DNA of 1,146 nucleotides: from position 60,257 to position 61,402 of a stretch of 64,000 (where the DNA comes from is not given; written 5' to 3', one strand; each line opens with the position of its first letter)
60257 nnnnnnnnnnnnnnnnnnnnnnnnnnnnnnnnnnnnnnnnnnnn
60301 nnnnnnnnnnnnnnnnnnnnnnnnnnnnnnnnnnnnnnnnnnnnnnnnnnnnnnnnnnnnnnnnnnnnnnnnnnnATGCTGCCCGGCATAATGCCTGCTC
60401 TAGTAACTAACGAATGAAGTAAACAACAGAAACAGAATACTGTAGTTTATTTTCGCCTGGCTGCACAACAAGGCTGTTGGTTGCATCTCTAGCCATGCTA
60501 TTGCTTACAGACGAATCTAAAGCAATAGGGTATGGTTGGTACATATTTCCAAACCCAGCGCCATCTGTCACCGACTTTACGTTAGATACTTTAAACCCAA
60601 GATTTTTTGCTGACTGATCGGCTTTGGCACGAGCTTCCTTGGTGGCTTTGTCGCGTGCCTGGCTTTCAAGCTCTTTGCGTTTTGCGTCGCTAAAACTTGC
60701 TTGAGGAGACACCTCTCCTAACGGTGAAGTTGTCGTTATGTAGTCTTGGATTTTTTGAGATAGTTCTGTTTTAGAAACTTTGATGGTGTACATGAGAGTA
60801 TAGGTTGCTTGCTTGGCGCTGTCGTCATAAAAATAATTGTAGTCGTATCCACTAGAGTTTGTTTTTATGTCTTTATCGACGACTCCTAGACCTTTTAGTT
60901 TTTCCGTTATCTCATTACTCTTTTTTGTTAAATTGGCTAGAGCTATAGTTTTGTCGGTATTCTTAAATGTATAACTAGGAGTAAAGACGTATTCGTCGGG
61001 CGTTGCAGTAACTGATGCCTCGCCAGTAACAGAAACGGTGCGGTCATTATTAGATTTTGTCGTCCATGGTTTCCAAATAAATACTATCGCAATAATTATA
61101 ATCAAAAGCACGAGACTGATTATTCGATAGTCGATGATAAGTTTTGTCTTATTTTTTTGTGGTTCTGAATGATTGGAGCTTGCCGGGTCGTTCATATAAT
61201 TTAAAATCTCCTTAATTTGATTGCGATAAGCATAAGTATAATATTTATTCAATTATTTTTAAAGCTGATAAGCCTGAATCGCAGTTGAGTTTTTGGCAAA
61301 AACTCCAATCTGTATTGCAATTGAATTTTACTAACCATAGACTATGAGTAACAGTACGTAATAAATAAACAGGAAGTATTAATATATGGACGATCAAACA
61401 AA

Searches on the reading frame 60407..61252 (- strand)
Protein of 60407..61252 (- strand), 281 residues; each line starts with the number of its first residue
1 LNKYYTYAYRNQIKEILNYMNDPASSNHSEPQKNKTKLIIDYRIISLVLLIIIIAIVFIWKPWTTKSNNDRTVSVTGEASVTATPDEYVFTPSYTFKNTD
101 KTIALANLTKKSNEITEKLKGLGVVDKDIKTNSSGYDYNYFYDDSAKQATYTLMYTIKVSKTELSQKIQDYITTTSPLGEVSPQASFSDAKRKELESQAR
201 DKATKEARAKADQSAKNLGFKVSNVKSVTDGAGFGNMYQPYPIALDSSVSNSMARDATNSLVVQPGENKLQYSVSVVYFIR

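Call 65: search_protein_families(library=pfam, proteins=[window:60407-61252:-], max_evalue=0.001)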
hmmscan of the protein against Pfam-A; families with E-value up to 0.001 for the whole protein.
window:60407-61252:- (281 aa): 1 family
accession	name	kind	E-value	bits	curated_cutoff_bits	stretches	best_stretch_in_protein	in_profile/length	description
PF04402.19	SIMPL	-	2.2e-29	103.6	25.2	1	73-278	1-205/205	Protein of unknown function (DUF541)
